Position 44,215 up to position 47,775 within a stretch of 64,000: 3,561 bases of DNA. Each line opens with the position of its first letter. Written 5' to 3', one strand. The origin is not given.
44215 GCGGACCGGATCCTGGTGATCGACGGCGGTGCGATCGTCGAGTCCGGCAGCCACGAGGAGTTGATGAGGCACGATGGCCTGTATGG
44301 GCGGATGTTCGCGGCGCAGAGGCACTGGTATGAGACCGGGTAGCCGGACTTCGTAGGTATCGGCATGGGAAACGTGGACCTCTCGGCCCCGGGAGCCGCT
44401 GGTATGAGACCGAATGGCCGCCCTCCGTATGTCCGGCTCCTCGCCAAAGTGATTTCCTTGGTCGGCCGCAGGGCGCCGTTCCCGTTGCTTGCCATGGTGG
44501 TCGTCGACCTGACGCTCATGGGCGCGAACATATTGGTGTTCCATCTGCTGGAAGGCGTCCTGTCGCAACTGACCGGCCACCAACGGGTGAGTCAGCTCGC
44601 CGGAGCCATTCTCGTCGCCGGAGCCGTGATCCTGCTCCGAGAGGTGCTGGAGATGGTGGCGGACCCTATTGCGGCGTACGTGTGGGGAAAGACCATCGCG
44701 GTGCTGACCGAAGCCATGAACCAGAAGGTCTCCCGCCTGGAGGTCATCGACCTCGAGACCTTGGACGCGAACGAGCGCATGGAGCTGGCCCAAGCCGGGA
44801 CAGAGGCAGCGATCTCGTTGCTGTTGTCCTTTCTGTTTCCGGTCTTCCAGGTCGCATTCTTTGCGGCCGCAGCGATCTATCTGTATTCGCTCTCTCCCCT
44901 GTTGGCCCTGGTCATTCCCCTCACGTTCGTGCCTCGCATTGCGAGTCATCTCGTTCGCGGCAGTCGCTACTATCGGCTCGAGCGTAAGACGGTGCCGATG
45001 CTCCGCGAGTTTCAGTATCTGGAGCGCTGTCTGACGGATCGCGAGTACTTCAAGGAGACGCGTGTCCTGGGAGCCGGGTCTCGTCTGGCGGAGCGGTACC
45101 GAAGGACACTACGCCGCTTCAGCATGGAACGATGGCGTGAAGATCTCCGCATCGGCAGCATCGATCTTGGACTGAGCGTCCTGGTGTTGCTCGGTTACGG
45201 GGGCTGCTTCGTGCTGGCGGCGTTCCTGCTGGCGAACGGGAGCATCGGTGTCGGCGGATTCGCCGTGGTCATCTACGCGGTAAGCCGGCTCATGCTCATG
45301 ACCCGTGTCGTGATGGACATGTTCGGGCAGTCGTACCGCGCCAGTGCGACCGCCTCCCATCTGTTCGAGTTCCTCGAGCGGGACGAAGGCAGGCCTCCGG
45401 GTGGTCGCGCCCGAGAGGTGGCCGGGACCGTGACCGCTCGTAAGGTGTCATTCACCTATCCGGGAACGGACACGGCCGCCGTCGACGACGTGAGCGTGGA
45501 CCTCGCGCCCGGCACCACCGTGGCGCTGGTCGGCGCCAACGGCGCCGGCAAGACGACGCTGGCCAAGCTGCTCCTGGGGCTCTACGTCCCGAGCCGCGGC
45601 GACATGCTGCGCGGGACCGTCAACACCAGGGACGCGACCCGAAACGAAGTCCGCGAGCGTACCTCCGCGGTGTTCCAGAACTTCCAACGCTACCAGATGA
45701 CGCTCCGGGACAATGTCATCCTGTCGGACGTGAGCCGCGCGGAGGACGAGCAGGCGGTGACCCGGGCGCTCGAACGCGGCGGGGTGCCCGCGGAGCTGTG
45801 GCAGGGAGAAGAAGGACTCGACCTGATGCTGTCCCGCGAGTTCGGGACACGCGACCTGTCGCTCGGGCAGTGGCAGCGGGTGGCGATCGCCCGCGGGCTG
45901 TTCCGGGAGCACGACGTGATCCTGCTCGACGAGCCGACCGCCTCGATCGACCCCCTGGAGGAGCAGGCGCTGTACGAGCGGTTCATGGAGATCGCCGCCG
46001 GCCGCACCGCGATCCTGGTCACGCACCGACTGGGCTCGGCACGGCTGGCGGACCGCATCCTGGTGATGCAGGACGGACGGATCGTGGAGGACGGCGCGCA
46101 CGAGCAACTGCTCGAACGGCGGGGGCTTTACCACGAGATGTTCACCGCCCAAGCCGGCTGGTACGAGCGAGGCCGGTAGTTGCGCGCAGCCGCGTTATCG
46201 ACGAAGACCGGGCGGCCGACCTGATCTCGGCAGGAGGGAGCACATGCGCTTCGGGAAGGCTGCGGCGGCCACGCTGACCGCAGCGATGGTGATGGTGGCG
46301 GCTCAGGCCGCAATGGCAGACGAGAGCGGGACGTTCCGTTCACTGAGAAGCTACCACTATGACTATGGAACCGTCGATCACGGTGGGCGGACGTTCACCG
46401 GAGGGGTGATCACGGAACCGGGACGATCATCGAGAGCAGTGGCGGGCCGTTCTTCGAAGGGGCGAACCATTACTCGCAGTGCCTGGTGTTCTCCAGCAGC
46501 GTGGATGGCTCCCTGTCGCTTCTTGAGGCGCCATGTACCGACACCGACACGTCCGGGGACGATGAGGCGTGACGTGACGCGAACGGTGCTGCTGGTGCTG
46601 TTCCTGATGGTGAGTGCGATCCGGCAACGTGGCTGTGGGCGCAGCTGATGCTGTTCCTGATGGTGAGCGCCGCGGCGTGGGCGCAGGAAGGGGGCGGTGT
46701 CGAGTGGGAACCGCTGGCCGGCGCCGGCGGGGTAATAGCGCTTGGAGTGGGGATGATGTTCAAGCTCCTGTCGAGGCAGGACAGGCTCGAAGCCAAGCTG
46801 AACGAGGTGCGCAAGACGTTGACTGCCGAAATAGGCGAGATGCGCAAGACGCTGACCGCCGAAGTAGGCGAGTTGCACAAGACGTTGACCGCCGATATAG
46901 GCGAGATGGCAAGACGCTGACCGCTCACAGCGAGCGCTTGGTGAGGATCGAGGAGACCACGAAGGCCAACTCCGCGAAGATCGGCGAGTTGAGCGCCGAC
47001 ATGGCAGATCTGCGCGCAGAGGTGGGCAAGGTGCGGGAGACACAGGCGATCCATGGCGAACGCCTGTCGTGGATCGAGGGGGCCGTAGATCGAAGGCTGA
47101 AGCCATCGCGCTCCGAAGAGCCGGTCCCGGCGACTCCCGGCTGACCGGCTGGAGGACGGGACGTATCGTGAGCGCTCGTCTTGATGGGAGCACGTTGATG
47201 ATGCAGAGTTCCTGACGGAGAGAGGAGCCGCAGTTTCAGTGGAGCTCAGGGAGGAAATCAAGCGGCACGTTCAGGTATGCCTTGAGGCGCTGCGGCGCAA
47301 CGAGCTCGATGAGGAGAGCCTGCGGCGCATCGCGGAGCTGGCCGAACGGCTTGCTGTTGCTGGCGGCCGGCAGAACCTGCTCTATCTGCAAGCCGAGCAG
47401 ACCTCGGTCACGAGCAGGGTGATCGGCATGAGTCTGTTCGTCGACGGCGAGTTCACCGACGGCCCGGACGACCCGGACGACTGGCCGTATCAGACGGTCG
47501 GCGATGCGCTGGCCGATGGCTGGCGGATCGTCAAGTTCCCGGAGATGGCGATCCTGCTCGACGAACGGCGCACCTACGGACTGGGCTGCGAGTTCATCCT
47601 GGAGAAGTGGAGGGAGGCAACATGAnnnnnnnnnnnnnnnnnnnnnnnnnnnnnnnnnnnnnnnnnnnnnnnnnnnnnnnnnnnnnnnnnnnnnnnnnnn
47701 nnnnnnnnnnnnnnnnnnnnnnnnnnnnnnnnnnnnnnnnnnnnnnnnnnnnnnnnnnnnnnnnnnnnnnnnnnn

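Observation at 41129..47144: Two fused ABC exporters flanked by a ~1-kb direct duplication whose second copy is pseudogenised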

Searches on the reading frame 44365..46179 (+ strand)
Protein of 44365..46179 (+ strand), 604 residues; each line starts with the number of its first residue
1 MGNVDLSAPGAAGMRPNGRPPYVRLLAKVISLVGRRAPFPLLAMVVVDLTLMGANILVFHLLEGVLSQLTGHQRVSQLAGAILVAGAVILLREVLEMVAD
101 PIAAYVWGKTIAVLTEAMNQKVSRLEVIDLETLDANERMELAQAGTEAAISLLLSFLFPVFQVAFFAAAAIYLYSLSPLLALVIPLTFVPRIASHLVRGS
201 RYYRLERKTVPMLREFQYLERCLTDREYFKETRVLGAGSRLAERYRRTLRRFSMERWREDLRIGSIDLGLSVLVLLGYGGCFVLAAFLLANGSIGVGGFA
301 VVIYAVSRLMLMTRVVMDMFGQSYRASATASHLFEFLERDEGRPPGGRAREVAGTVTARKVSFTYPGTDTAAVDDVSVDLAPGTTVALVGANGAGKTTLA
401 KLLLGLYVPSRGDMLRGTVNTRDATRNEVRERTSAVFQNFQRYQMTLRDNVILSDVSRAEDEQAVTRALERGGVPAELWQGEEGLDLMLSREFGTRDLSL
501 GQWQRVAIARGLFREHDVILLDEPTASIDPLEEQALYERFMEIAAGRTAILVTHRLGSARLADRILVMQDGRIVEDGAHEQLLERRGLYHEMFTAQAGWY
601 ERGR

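Call 7: search_protein_families(library=pfam, proteins=[window:44365-46179:+], max_evalue=0.01)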
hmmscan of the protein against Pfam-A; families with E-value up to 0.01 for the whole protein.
window:44365-46179:+ (604 aa): 4 families
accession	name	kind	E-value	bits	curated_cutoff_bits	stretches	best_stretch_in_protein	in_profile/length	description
PF00005.33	ABC_tran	-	4.2e-28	99.1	25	1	374-526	2-137/137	ABC transporter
PF13304.12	AAA_21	-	3.4e-07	31.1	27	0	497-554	237-298/304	AAA domain, putative AbiEii toxin, Type IV TA system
PF13671.12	AAA_33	-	0.0016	19.2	27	1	387-469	3-91/143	AAA domain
PF12128.14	DUF3584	-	0.0016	16.5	31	1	379-455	13-88/1191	Protein of unknown function (DUF3584)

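Call 8: search_protein_families(library=ncbifam, proteins=[window:44365-46179:+], max_evalue=0.01)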
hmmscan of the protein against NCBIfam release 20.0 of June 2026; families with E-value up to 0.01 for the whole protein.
window:44365-46179:+ (604 aa): 187 families (the best 25 are shown)
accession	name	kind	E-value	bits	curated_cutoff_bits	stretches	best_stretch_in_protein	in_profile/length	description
TIGR02203.1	MsbA_lipidA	equivalog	4.9e-66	223.4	602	1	41-595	20-568/572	lipid A export permease/ATP-binding protein MsbA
TIGR03375.1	type_I_sec_LssB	subfamily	2.6e-65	221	693.1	1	279-585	386-691/696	type I secretion system permease/ATPase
TIGR02204.1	MsbA_rel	hypoth_equivalog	7e-54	183.5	780.4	1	270-596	253-575/576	ABC transporter, permease/ATP-binding protein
NF008381.0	PRK11176.1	equivalog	2.8e-52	177.9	867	1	285-596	270-579/582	lipid A ABC transporter ATP-binding protein/permease MsbA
TIGR03796.1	NHLM_micro_ABC1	equivalog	7.4e-50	169.9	853.3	1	36-592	151-708/710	NHLP family bacteriocin export ABC transporter peptidase/permease/ATPase subunit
NF010178.0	PRK13657.1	equivalog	1.4e-49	169.1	733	1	281-596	257-570/588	glucan ABC transporter ATP-binding protein/ permease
TIGR00958.1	3a01208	subfamily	1.8e-49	168.7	874.6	1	25-592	148-710/711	antigen peptide transporter 2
TIGR02857.1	CydD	equivalog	6.7e-49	167.2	435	1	318-568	282-529/529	thiol reductant ABC exporter subunit CydD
TIGR01846.1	type_I_sec_HlyB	subfamily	3.3e-48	164.5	725.55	1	192-598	293-694/694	type I secretion system permease/ATPase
NF008364.0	PRK11160.1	equivalog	1.2e-47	162.8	630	1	152-593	133-572/575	heme ABC transporter ATP-binding protein/permease CydC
NF008379.0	PRK11174.1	equivalog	1.8e-47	162.3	684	1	325-596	316-584/588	heme ABC transporter permease/ATP-binding protein CydD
NF045513.1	HepA_fam_ABC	equivalog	3.3e-45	154.6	725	1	285-596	300-609/610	heterocyst formation ABC transporter subunit HepA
TIGR03797.1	NHLM_micro_ABC2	equivalog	1.1e-44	153.1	709.4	1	42-596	141-685/686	NHLP bacteriocin export ABC transporter permease/ATPase subunit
TIGR01193.1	bacteriocin_ABC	subfamily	3.4e-43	148.2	523.85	1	351-594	469-707/708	peptide cleavage/export ABC transporter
TIGR02868.1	CydC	equivalog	3.4e-43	148.1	329.05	1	217-556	191-530/530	thiol reductant ABC exporter subunit CydC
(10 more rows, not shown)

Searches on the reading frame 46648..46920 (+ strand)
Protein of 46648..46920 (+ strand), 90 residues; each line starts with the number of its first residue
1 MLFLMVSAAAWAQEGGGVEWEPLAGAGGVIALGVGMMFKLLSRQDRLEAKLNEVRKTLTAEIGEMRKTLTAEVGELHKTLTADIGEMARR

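Call 48: search_protein_families(library=pfam, proteins=[window:46648-46920:+], max_evalue=0.01)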
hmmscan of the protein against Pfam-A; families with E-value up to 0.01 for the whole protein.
window:46648-46920:+ (90 aa): 1 family
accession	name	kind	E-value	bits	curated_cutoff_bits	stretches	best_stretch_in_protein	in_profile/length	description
PF01442.23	Apolipoprotein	-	6.5e-05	23.2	90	1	45-87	29-82/190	Apolipoprotein A1/A4/E domain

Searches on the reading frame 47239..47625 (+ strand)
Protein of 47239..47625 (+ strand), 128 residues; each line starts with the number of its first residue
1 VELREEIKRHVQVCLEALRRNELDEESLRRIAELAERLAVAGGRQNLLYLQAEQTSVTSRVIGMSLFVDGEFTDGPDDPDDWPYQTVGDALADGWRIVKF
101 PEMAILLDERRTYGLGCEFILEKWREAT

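Call 7: search_protein_families(library=pfam, proteins=[window:47239-47625:+], max_evalue=0.01)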
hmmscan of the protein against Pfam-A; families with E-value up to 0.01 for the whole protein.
window:47239-47625:+ (128 aa): 0 families

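Call 8: search_protein_families(library=ncbifam, proteins=[window:47239-47625:+], max_evalue=0.01)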
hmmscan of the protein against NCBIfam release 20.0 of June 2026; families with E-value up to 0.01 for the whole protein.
window:47239-47625:+ (128 aa): 0 families

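Call 41: find_encoding_contigs(protein=window:47239-47625:+, flank=10000, max_places=5)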
Protein window:47239-47625:+ (128 aa): no gene with exactly this product is on record in the collection.
